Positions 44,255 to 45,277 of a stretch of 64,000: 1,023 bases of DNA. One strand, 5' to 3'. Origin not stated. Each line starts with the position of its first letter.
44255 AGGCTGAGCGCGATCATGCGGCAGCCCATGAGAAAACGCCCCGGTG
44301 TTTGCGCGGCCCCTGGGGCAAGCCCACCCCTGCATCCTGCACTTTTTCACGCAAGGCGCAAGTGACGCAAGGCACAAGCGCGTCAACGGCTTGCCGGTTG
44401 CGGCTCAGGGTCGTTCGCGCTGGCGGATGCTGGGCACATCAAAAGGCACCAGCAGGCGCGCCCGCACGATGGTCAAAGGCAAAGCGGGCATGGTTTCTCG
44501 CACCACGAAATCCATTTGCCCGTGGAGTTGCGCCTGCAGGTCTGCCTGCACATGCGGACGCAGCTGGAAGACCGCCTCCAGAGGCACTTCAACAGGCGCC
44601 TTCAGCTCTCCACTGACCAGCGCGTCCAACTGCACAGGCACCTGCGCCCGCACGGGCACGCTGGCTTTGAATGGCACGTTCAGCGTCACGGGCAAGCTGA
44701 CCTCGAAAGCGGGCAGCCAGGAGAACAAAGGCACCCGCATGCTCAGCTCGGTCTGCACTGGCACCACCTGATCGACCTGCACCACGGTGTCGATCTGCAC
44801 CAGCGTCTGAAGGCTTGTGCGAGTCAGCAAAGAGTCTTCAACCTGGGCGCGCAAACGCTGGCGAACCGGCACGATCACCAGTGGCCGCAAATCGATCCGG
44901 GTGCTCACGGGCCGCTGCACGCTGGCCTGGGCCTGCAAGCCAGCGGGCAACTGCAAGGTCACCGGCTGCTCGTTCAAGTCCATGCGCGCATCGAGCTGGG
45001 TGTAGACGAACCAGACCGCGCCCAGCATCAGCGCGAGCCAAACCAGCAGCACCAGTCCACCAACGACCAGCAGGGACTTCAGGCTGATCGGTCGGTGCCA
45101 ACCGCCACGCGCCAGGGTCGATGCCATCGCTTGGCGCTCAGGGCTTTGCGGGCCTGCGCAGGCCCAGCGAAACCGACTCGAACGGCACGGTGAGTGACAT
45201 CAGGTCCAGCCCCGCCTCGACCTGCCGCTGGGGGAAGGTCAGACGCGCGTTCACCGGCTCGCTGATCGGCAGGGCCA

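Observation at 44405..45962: Two paralogous membrane-anchored giant beta-hairpin proteins: candidate periplasm-spanning tube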

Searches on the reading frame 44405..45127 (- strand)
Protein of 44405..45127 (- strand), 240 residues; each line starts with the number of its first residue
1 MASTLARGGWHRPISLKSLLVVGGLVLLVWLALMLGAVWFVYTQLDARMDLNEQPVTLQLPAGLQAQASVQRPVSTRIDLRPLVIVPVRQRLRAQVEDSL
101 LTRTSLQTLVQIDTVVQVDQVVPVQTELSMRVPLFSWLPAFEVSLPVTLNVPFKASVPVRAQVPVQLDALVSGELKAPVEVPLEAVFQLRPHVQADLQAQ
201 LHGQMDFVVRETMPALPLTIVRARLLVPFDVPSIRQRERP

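Call 3: search_protein_families(library=pfam, proteins=[window:44405-45127:-], max_evalue=1)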
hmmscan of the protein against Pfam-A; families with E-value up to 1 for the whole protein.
window:44405-45127:- (240 aa): 2 families
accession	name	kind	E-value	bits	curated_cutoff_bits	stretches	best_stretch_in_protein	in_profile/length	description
PF04999.18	FtsL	-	0.084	13.4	22.9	1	16-59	6-49/97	Cell division protein FtsL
PF00529.27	CusB_dom_1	-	0.45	11.3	26.5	0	81-114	56-89/89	Cation efflux system protein CusB domain 1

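Call 4: search_protein_families(library=ncbifam, proteins=[window:44405-45127:-], max_evalue=1)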
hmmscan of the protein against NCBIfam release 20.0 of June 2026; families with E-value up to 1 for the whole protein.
window:44405-45127:- (240 aa): 1 family
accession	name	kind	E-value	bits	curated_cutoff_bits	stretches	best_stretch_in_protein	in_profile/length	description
NF008482.1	PRK11383.1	exception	0.057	13.7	150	1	27-79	7-60/123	inner membrane protein YiaA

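Call 8: find_homologous_proteins(query=window:44405-45127:-)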
Query window:44405-45127:- (240 aa): 48 proteins with E <= 0.001 among 1434 candidates.
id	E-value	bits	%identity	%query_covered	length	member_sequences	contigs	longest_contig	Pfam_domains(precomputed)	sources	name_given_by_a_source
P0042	1.9e-140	484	97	100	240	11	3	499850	-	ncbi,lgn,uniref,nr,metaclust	ncbi:hypothetical protein [Aquabacterium parvum]|uniref:hypothetical protein n=1 Tax=Aquabacterium p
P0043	1.1e-134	465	95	100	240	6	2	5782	-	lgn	-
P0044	2.0e-122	425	85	100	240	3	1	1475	-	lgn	-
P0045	3.9e-121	421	86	100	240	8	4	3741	-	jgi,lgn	jgi:hypothetical protein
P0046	3.6e-120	418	83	100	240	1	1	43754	-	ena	-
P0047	4.7e-114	398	82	100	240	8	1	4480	-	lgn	-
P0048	1.7e-110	386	76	100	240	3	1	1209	-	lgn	-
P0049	2.2e-109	383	77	100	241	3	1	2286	-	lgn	-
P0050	1.2e-108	380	75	100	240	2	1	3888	-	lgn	-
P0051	1.4e-108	380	75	100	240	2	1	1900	-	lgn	-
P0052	1.3e-107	377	76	100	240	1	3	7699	-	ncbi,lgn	-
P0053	2.4e-107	376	76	100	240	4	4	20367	-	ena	-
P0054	3.3e-107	376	75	100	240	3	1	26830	-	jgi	-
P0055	2.5e-105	369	75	100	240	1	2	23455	-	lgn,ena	-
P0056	3.4e-105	369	74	100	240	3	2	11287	-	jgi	-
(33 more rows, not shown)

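Call 62: predict_structure(alignment_id=A4)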
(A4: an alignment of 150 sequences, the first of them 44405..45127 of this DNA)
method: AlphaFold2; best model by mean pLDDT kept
length: 240 residues; sequences in the alignment: 150
mean_pLDDT: 82.7   pTM: 0.30
mean pLDDT of the five models: 82.7, 82.6, 79.1, 72.3, 69.7
residues with pLDDT >= 90: 63; 70-90: 140; 50-70: 34; < 50: 3
segments of 3 or more residues with pLDDT < 50: 1-3
pLDDT, mean of each block of 10 residues (from residue 1): 52 77 95 94 70 82 87 88 93 85 88 90 86 75 85 89 91 86 93 89 86 84 64 57
secondary structure, 60 per line:
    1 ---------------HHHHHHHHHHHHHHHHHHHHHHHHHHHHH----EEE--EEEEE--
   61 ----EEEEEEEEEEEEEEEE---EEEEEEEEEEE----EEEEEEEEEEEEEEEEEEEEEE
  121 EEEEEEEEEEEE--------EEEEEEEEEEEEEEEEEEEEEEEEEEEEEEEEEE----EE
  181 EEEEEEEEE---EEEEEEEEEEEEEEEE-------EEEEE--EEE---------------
elements in order: H16-44 E49-51 E54-58 E65-80 E84-94 E99-132 E141-174 E179-189 E193-208 E216-220 E223-225

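Call 67: fold_search(model_id=the predicted structure, library=pdb)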
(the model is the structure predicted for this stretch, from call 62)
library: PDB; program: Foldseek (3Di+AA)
matches with E <= 10: 340; with E <= 0.001: 2
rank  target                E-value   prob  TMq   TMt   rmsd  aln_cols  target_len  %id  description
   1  6qz9_0A               1.1e-05  1.00  0.15  0.12  16.1       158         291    6  The cryo-EM structure of the collar complex and tail axis in bacteriophage phi29 (released 2019-06-12)
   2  6rb9_A                6.9e-04  0.90  0.15  0.14  47.1       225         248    8  The pore structure of Clostridium perfringens epsilon toxin (released 2019-06-19)
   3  8egr_I                1.5e-03  0.57  0.09  0.09  14.9       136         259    7  Upper tail structure of Staphylococcus phage Andhra (released 2022-12-14)
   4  9fm6_A                1.7e-03  0.44  0.12  0.09  38.6       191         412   10  Aerolysin Wildtype in styrene-maleic acid lipid particles (released 2025-02-12)
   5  5ec5_C                2.9e-03  0.66  0.13  0.11  27.6       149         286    7  Crystal structure of lysenin pore (released 2016-05-18)
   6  9fnq_A                3.9e-03  0.35  0.13  0.09  39.6       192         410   10  Aerolysin double mutant K238A/K244A in styrene-maleic acid lipid particles (released 2025-02-12)
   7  5ec5_B                5.5e-03  0.28  0.09  0.08  26.4       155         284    9  Crystal structure of lysenin pore (released 2016-05-18)
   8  5ec5_L                6.2e-03  0.35  0.10  0.09  32.6       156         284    8  Crystal structure of lysenin pore (released 2016-05-18)
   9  5ec5_M                6.6e-03  0.90  0.14  0.13  26.2       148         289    5  Crystal structure of lysenin pore (released 2016-05-18)
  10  5ec5_A                7.0e-03  0.89  0.14  0.12  29.1       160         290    4  Crystal structure of lysenin pore (released 2016-05-18)
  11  5ec5_D                7.0e-03  0.35  0.12  0.11  28.3       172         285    7  Crystal structure of lysenin pore (released 2016-05-18)
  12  9fml_A                7.0e-03  0.33  0.12  0.09  38.8       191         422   10  Aerolysin heptamer in membrane inserted form reconstituted in amphipoles. (released 2025-02-12)
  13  2ztb_A                7.5e-03  0.23  0.10  0.10  62.2       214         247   13  Crystal structure of the parasporin-2 Bacillus thuringiensis toxin that recognizes cancer cells (released 2009-01-13)
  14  5gaq_A                7.9e-03  0.93  0.16  0.14  22.4       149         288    7  Cryo-EM structure of the Lysenin Pore (released 2016-04-06)
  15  9ign_H                7.9e-03  0.25  0.12  0.08  39.8       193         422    9  Aerolysin E254A/E258A in styrene-maleic acid lipid particles (released 2025-11-26)
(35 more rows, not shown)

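Call 69: search_protein_families(library=padloc, proteins=[window:44405-45127:-], max_evalue=1)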
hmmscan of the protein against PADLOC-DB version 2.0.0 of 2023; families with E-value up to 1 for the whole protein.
window:44405-45127:- (240 aa): 0 families

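Call 70: search_protein_families(library=phrogs, proteins=[window:44405-45127:-], max_evalue=1)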
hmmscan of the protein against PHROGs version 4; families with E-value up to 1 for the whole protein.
window:44405-45127:- (240 aa): 0 families
